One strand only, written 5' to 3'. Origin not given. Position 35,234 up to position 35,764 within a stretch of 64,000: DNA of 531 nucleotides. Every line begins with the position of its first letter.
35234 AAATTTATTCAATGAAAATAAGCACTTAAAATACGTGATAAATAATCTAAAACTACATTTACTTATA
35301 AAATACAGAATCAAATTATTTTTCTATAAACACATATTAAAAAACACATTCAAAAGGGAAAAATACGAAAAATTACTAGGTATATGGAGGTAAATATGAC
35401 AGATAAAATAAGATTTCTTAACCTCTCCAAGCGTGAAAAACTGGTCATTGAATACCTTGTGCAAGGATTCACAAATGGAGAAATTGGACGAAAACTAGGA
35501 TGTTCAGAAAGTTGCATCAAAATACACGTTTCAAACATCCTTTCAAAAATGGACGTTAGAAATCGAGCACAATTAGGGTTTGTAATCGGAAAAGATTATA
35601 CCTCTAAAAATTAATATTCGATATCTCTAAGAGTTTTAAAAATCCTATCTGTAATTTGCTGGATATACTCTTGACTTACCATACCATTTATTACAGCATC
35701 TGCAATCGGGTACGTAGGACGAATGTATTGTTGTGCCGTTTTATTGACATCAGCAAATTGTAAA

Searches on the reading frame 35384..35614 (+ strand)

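Call 3: search_protein_families(library=pfam, proteins=[window:35384-35614:+], max_evalue=1)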
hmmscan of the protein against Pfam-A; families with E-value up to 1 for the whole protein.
window:35384-35614:+ (76 aa): 7 families
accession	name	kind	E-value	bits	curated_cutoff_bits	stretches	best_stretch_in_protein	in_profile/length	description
PF00196.25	GerE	-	8.4e-19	67.4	23.5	1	13-64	2-53/57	Bacterial regulatory proteins, luxR family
PF08281.18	Sigma70_r4_2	-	0.00024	21.1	25.7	1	14-56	11-54/54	Sigma-70, region 4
PF04545.22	Sigma70_r4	-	0.00033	20.5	24.1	1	14-56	5-48/50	Sigma-70, region 4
PF13518.12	HTH_28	-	0.0023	18.4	25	1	17-46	2-30/52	Helix-turn-helix domain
PF13384.12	HTH_23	-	0.0063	16.7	24.6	1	15-46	3-35/50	Homeodomain-like domain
PF07638.17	Sigma70_ECF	-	0.035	14.4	21.1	1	11-51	133-174/185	ECF sigma factor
PF06530.18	Phage_antitermQ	-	0.037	14.4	26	1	10-50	61-100/118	Phage antitermination protein Q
